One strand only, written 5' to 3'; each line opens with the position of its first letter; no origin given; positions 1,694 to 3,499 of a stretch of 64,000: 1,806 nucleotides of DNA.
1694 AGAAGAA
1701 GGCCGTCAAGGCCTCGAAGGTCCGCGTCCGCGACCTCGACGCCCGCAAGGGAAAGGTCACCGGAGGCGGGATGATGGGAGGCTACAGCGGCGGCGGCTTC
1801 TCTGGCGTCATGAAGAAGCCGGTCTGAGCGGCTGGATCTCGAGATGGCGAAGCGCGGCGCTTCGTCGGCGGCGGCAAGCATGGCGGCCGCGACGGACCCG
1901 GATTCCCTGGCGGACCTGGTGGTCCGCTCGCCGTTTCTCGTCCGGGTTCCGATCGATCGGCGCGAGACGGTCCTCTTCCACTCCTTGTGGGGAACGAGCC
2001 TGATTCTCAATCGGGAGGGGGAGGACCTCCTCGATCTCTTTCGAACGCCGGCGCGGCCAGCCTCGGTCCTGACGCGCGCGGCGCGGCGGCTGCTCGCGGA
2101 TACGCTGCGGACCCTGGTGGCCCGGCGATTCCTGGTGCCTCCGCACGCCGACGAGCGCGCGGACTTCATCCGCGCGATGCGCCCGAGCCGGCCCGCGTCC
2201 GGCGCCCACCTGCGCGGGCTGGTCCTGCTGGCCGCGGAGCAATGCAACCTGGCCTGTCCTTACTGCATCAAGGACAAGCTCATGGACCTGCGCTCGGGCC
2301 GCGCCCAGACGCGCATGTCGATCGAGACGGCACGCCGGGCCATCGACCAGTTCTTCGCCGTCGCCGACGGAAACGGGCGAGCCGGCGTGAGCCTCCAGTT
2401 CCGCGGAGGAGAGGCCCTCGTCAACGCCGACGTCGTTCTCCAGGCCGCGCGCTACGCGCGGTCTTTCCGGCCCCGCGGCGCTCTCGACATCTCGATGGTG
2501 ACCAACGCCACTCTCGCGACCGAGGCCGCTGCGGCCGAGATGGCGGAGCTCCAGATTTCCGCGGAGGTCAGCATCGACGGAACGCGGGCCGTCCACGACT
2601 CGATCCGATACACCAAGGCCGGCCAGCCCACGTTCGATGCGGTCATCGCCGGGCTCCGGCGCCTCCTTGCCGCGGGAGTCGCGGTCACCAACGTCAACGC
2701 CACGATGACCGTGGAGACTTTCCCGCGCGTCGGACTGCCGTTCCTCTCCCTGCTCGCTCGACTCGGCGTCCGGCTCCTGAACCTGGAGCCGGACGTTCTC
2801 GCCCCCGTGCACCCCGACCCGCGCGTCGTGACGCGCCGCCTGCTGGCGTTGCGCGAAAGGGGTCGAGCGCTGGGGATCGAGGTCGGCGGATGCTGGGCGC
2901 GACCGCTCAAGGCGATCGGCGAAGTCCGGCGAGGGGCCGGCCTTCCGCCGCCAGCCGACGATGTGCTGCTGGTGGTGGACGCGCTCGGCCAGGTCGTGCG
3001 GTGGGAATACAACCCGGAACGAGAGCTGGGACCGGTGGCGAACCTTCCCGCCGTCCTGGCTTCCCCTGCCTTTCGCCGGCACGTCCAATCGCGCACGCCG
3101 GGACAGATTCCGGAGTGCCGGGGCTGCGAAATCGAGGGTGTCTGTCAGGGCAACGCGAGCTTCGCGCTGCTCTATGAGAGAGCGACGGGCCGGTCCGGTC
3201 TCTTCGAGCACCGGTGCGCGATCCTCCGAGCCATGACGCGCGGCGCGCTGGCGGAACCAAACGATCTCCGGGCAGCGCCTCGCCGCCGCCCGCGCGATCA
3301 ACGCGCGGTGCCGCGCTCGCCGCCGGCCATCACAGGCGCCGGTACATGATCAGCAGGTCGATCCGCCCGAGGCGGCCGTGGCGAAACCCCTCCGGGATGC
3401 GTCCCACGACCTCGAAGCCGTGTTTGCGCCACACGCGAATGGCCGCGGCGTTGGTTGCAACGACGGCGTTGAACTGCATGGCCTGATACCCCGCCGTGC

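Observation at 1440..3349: Hidden 53-aa Lys/Gly-rich peptide gene fused in an operon to an RRE-bearing radical SAM/SPASM enzyme: candidate undescribed RiPP cassette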

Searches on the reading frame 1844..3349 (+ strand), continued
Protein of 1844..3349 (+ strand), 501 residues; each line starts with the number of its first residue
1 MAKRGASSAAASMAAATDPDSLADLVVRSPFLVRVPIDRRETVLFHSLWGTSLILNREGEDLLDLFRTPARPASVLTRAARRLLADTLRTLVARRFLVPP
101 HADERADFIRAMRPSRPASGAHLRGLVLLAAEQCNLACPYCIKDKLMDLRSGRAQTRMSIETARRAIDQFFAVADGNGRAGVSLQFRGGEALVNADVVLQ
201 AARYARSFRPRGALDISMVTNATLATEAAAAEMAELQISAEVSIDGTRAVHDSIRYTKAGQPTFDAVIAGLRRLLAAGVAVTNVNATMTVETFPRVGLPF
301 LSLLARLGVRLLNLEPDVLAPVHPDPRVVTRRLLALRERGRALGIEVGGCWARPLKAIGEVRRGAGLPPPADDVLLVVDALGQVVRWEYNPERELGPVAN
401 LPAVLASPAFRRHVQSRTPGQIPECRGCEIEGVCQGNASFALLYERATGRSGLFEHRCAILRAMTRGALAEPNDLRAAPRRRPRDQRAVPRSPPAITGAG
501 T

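Call 54: search_solved_structures(query=A1, max_evalue=10, show_alignments=0)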
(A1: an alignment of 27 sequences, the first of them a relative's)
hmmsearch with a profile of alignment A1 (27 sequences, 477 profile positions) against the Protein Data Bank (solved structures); distinct sequences matched with E-value up to 10: 14.
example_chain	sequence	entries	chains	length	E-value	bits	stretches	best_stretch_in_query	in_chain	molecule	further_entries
8vpo_A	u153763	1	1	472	4.4e-32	114.5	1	4-418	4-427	Radical SAM core domain-containing protein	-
9gm3_A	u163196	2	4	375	6.5e-19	71.1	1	102-256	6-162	ChlB radical SAM domain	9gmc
5wgg_A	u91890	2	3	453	1.4e-17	66.7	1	101-298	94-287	Radical SAM domain protein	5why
4k37_A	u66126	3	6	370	4.5e-14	55.1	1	106-278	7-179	Anaerobic sulfatase-maturating enzyme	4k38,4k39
4k36_A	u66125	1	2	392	5.3e-14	54.9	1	106-278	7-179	Anaerobic sulfatase-maturating enzyme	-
7vob_C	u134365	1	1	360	0.00027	22.9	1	142-308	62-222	Cytosylglucuronate decarboxylase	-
7voc_C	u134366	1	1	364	0.00028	22.8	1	142-308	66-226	Cytosylglucuronate decarboxylase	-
6efn_A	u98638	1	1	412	0.098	14.4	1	200-267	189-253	Sporulation killing factor maturation protein SkfB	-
6y1x_A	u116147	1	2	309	0.11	14.3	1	96-151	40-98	Radical SAM domain protein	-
3lop_A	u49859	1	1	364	0.31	12.8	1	147-197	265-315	Substrate binding periplasmic protein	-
9ihh_A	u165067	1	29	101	0.32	12.7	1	31-95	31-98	Ex vivo spore-silk A-ENA fibers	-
7jmb_A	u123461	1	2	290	0.51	12.1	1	109-226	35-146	Nitrogenase iron-molybdenum cofactor biosynthesis protein NifB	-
7bi7_A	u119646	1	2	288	0.52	12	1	109-226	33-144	FeMo cofactor biosynthesis protein NifB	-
7jma_A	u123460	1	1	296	0.56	11.9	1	109-226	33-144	Nitrogenase iron-molybdenum cofactor biosynthesis protein NifB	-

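Call 64: find_encoding_contigs(protein=P0046, flank=3000, max_places=2)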
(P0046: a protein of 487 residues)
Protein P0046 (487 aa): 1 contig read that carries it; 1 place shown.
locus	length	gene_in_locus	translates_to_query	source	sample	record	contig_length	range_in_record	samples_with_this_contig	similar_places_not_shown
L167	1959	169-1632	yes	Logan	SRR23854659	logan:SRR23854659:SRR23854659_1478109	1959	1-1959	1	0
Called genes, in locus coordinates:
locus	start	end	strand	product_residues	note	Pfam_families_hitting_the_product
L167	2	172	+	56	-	?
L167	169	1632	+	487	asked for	PF04055:Radical_SAM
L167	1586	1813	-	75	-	PF02604:PhdYeFM_antitox (weak)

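Call 65: find_encoding_contigs(protein=P0100, flank=3000, max_places=2)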
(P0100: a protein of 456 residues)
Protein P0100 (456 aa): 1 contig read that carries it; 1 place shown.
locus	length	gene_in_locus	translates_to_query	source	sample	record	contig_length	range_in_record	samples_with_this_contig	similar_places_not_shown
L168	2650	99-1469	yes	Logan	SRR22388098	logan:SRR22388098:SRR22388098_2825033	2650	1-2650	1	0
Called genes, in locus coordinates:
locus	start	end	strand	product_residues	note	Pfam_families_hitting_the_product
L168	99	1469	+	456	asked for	PF04055:Radical_SAM, PF27225:AF_1859_N (weak)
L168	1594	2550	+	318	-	PF01636:APH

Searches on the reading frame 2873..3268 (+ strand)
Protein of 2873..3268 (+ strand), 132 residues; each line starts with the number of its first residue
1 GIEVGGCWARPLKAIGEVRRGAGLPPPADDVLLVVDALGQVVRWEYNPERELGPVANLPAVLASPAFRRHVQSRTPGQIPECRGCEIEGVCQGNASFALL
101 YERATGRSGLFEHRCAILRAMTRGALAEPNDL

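Call 46: search_protein_families(library=pfam, proteins=[window:2873-3268:+], max_evalue=10)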
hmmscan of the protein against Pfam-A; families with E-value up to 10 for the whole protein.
seq(132 aa): 1 family
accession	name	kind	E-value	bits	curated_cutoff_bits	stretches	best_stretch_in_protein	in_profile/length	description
PF05593.20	RHS_repeat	-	0.23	12.4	22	1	30-48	6-24/38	RHS Repeat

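Call 47: search_protein_families(library=ncbifam, proteins=[window:2873-3268:+], max_evalue=10)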
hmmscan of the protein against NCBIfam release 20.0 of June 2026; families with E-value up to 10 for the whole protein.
seq(132 aa): 3 families
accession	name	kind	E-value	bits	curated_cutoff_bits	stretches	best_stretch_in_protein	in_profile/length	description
TIGR04463.1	rSAM_vs_C_rich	equivalog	0.0034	16.2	525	1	48-105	348-404/438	TIGR04463 family radical SAM/SPASM RiPP maturase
TIGR04085.1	rSAM_more_4Fe4S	domain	0.021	15.3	27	1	33-95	7-74/93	SPASM domain-containing protein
TIGR04163.1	rSAM_cobopep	equivalog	0.022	13.5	375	1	57-102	350-393/428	peptide-modifying radical SAM enzyme CbpB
